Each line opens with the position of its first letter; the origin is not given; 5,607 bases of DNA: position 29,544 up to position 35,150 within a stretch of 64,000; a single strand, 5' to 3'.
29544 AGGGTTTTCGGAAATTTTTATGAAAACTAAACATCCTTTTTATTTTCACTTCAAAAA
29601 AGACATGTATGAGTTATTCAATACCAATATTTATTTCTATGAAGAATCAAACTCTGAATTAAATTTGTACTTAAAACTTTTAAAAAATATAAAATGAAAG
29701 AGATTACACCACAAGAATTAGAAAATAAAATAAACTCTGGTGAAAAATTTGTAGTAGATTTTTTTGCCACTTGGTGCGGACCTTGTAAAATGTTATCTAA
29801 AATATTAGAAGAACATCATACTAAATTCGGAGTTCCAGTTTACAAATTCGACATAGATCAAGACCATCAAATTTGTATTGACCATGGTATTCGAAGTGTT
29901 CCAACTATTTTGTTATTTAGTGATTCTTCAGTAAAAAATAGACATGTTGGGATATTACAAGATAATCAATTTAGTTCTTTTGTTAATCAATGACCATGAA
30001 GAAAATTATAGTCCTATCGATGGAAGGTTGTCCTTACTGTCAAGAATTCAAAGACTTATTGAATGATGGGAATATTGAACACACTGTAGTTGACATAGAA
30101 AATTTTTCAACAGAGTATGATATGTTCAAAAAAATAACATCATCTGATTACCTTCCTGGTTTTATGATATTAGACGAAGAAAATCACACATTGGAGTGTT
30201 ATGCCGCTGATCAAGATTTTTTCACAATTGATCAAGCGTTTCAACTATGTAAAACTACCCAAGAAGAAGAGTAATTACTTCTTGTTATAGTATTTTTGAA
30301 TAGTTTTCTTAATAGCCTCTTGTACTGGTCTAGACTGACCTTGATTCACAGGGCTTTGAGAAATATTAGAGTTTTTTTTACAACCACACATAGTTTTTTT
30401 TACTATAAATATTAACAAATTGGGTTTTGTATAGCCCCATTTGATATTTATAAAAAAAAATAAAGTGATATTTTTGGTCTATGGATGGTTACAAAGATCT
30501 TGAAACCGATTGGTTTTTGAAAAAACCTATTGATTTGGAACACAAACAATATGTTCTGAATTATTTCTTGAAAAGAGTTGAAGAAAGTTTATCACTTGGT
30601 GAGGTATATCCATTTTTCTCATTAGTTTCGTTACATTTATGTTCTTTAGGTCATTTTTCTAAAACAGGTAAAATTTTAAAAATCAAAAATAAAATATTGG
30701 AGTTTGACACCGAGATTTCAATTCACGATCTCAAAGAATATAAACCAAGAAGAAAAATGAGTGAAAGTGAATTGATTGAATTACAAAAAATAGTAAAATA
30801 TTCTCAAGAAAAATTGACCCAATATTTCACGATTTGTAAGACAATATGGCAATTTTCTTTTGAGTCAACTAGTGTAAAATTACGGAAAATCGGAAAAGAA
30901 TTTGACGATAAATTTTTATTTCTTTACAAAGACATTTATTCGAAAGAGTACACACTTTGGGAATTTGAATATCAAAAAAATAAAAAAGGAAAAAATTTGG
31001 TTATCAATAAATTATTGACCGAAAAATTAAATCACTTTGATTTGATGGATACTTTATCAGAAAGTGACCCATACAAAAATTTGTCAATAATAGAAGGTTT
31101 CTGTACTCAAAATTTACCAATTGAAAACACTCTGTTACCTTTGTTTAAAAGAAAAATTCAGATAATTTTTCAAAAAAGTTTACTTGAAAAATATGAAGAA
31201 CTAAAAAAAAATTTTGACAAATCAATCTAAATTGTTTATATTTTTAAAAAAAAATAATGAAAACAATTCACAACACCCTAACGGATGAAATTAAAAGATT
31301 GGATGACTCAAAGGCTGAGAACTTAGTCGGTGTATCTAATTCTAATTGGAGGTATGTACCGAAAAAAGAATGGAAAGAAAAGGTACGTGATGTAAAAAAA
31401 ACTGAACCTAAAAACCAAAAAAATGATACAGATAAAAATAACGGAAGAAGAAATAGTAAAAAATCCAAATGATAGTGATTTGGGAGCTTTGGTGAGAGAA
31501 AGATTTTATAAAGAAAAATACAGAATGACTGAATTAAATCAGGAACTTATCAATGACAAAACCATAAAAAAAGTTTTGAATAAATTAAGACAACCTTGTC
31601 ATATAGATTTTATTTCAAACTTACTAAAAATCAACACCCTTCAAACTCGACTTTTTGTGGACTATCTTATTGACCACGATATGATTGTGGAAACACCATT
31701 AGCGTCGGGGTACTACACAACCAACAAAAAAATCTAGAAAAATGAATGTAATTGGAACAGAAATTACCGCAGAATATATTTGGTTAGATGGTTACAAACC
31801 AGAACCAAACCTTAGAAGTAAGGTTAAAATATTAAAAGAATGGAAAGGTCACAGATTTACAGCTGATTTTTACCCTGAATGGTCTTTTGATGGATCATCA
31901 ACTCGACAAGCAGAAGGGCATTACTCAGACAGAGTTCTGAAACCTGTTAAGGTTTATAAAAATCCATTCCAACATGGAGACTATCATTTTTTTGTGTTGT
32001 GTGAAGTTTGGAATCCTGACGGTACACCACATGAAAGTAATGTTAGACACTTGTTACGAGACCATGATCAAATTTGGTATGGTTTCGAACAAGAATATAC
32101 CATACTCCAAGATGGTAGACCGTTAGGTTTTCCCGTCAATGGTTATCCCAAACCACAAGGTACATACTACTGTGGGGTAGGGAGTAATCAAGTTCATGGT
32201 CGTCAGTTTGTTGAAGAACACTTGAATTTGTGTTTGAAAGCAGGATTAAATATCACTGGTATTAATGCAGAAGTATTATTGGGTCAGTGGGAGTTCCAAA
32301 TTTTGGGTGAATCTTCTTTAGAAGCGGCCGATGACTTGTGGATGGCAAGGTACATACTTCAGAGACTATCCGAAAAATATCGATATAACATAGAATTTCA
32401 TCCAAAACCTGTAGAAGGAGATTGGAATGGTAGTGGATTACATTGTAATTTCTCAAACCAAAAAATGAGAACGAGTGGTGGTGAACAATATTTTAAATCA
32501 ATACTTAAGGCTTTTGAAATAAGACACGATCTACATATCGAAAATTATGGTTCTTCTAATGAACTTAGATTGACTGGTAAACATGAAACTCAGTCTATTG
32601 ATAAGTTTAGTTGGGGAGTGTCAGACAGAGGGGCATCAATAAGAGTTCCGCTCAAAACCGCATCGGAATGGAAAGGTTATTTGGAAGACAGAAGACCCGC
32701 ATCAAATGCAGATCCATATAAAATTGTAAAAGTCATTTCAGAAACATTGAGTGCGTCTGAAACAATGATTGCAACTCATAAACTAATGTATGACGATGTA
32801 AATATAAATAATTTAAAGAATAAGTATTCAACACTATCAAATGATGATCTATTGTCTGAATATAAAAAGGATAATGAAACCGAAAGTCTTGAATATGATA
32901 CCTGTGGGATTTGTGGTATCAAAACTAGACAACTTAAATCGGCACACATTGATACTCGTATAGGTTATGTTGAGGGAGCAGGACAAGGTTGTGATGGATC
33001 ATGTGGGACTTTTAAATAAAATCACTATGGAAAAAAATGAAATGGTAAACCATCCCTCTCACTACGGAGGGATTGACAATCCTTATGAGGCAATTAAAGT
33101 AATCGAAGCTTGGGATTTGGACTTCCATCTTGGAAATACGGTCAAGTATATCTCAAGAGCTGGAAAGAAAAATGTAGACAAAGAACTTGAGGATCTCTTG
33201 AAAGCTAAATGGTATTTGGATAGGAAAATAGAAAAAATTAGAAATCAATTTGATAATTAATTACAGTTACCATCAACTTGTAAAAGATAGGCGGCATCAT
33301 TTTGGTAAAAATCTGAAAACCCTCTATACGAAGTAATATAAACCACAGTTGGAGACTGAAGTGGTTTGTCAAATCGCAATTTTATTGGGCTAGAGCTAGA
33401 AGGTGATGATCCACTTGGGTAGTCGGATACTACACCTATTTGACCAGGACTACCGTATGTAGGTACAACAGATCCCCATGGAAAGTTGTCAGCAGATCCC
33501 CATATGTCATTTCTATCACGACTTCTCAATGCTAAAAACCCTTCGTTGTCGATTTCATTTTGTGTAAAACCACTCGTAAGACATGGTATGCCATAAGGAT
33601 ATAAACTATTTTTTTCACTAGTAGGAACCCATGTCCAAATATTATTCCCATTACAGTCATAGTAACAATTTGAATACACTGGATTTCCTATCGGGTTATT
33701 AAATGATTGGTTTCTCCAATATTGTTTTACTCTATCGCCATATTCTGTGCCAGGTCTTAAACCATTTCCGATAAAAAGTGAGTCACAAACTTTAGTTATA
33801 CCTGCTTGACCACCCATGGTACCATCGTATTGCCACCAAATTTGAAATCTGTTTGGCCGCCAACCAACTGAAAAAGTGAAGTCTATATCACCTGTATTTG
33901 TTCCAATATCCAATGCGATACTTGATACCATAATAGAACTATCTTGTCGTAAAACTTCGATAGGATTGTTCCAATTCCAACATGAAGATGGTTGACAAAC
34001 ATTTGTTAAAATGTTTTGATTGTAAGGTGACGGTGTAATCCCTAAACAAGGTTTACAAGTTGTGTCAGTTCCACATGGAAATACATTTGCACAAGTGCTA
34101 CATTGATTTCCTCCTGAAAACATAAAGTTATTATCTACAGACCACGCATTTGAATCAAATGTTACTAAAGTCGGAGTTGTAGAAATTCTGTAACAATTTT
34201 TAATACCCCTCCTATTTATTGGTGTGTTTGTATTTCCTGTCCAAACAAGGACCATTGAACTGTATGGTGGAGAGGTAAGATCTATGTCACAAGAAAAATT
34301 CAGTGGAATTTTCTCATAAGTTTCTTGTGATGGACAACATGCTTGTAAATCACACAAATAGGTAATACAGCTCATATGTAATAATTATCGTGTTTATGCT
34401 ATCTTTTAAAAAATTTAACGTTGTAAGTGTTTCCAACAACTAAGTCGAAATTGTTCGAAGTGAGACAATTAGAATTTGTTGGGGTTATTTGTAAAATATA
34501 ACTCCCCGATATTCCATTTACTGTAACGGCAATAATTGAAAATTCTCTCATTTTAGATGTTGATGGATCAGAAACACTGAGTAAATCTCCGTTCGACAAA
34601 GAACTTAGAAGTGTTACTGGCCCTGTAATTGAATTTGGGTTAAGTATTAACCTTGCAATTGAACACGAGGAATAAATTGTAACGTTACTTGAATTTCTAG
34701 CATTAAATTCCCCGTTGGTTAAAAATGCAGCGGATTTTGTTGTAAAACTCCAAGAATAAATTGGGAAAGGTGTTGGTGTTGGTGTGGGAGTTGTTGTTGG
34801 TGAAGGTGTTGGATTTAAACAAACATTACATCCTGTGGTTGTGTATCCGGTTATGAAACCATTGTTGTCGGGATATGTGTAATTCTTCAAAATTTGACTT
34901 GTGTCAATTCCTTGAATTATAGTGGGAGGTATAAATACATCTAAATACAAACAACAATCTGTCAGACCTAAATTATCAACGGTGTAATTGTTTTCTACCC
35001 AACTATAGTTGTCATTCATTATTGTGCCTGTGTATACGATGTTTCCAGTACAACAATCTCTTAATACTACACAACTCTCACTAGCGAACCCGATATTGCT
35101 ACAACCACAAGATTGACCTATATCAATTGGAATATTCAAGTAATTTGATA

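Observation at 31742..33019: Eukaryote-type glutamine synthetase (GSII) with a Cys-rich C-terminal extension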

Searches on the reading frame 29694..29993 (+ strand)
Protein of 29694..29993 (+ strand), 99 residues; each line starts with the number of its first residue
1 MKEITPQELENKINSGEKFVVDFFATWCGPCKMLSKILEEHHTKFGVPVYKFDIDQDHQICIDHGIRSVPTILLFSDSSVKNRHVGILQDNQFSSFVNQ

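Call 96: search_protein_families(library=pfam, proteins=[window:29694-29993:+], max_evalue=0.001)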
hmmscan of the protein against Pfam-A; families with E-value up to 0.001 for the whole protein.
window:29694-29993:+ (99 aa): 3 families
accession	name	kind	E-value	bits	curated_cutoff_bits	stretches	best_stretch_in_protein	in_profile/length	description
PF00085.26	Thioredoxin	-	6.1e-21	74.8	23.5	1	2-98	3-102/103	Thioredoxin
PF13098.12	Thioredoxin_2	-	1.6e-06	28.9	27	1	15-95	4-102/104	Thioredoxin-like domain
PF00462.30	Glutaredoxin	-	0.00049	20.7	22.9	1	25-60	6-37/60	Glutaredoxin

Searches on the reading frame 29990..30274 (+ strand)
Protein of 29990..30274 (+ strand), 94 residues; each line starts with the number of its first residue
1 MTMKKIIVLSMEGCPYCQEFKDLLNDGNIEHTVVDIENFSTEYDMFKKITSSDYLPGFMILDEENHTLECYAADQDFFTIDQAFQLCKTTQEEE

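Call 96: search_protein_families(library=pfam, proteins=[window:29990-30274:+], max_evalue=0.001)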
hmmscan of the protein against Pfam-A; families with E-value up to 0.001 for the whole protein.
window:29990-30274:+ (94 aa): 1 family
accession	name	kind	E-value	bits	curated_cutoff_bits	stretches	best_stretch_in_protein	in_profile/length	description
PF00462.30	Glutaredoxin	-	2.6e-06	28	22.9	1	6-56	1-51/60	Glutaredoxin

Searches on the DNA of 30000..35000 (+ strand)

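Call 5: search_dna_similar(query=window:30000-35000:+, collection=phages, mode=near, max_rows=15)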
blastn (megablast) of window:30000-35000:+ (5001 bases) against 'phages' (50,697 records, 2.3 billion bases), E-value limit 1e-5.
No match.

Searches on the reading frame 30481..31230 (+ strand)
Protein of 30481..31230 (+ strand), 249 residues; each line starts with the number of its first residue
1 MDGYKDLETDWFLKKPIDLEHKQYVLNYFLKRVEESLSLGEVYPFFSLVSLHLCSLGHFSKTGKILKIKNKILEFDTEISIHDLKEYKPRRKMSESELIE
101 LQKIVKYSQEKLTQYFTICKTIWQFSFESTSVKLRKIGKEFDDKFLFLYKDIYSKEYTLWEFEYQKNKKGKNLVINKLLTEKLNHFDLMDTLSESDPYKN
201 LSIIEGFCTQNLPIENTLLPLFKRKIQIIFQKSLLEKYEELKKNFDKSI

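Call 3: search_protein_families(library=pfam, proteins=[window:30481-31230:+], max_evalue=0.01)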
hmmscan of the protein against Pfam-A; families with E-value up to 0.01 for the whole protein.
window:30481-31230:+ (249 aa): 0 families

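Call 15: search_protein_families(library=phrogs, proteins=[window:30481-31230:+], max_evalue=0.01)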
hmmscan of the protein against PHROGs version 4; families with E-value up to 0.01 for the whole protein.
window:30481-31230:+ (249 aa): 0 families

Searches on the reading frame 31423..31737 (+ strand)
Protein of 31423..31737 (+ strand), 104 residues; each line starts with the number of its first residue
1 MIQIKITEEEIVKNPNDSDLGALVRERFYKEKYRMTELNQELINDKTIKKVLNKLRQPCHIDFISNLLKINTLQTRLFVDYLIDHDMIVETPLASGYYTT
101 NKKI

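Call 3: search_protein_families(library=pfam, proteins=[window:31423-31737:+], max_evalue=0.01)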
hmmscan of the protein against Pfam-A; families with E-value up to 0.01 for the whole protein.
window:31423-31737:+ (104 aa): 0 families

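Call 15: search_protein_families(library=phrogs, proteins=[window:31423-31737:+], max_evalue=0.01)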
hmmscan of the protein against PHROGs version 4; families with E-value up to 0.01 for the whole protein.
window:31423-31737:+ (104 aa): 0 families

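Call 31: find_homologous_proteins(query=window:31423-31734:+, max_evalue=0.1)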
Query window:31423-31734:+ (104 aa): 4 proteins with E <= 0.1 among 9 candidates.
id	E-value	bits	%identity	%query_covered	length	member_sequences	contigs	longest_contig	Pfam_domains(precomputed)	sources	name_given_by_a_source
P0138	2.7e-59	215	97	100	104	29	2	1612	-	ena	-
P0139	3.5e-59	215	98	100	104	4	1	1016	-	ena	-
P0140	9.2e-46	172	75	100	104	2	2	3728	-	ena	-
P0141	3.3e-30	122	55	96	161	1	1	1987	-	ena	-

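Call 72: predict_structure(alignment_id=A7)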
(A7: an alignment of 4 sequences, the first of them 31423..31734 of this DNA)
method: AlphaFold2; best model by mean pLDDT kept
length: 104 residues; sequences in the alignment: 4
mean_pLDDT: 79.8   pTM: 0.59
mean pLDDT of the five models: 79.8, 78.3, 75.5, 75.3, 55.9
residues with pLDDT >= 90: 28; 70-90: 56; 50-70: 16; < 50: 4
segments of 3 or more residues with pLDDT < 50: 1-4
pLDDT, mean of each block of 10 residues (from residue 1): 53 70 77 72 86 88 91 89 91 86 66
secondary structure, 60 per line:
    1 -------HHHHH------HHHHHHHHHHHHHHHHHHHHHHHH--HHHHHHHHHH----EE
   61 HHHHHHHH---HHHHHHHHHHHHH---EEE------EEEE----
elements in order: H8-12 H19-42 H45-54 H61-68 H72-84 E88-90 E97-100

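Call 76: fold_search(model_id=the predicted structure, library=pdb)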
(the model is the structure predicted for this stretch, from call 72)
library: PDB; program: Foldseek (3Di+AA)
matches with E <= 10: 1791; with E <= 0.001: 0
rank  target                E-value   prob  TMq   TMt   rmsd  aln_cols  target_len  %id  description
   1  2nyx_B                1.7e-02  0.99  0.46  0.34   9.7       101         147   14  Crystal structure of RV1404 from Mycobacterium tuberculosis (released 2006-12-05)
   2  5y6i_B                1.8e-02  1.00  0.49  0.23   3.2        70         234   14  Crystal structure of Pseudomonas aeruginosa HmgR (released 2018-08-15)
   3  3mcz_A                2.8e-02  0.99  0.46  0.15   7.7        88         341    8  The Structure of an O-methyltransferase family protein from Burkholderia thailandensis. (released 2010-05-26)
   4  4em0                  2.8e-02  0.97  0.44  0.32   8.4        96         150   19  staphylococcus aureus MarR in complex with salicylate and kanamycin (released 2013-04-17)
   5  6kf4_G                2.8e-02  0.97  0.41  0.27   8.8        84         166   19  Cryo-EM structure of Thermococcus kodakarensis RNA polymerase (released 2020-07-01)
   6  7kfs                  3.2e-02  0.99  0.48  0.37   9.0        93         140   14  Crystal structure of the MarR family transcriptional regulator from Variovorax paradoxus bound to Benzoic Acid (released 2021-11-10)
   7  7kfo                  3.2e-02  0.99  0.48  0.38   9.1        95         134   13  Crystal structure of the MarR family transcriptional regulator from Variovorax paradoxus bound to Indole 3 acetic acid (released 2021-11-10)
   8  5jls                  3.4e-02  0.99  0.46  0.37   7.5        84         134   15  Crystal Structure of Adhesin competence repressor (AdcR) from Streptococcus pyogenes (C-terminally His tagged) (released 2017-05-03)
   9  6inw_A                3.6e-02  0.99  0.45  0.14   7.9        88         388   11  A Pericyclic Reaction enzyme (released 2019-07-03)
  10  5y6i_A                4.1e-02  1.00  0.47  0.22   3.4        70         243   14  Crystal structure of Pseudomonas aeruginosa HmgR (released 2018-08-15)
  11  4jba_B                4.1e-02  0.99  0.50  0.39   9.1        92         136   16  Crystal Structure of the Oxidized Form of MarR from E.coli (released 2013-10-16)
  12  3e6m_E                4.1e-02  0.98  0.47  0.35   8.8        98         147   19  The crystal structure of a MarR family transcriptional regulator from Silicibacter pomeroyi DSS. (released 2008-09-02)
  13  4o5v                  4.4e-02  1.00  0.47  0.25   2.6        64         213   17  Crystal structure of T. acidophilum IdeR (released 2014-11-05)
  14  4k2e_A                4.4e-02  0.99  0.48  0.52   9.5        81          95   14  HlyU from Vibrio cholerae N16961 (released 2014-04-30)
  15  7kfq                  4.4e-02  0.99  0.49  0.37   9.2        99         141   13  Crystal structure of the MarR family transcriptional regulator from Variovorax paradoxus bound to 1H-Indole-3-Carboxylic (released 2021-11-10)
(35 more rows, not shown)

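Call 95: search_protein_families(library=ncbifam, proteins=[window:31423-31737:+], max_evalue=0.1)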
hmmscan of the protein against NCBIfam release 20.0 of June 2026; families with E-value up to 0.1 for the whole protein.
window:31423-31737:+ (104 aa): 1 family
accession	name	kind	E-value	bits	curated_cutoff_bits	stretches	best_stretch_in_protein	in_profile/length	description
NF040656.1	GHMP_GYDIA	hypoth_equivalog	0.055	12.7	225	1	32-81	210-257/299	GYDIA family GHMP kinase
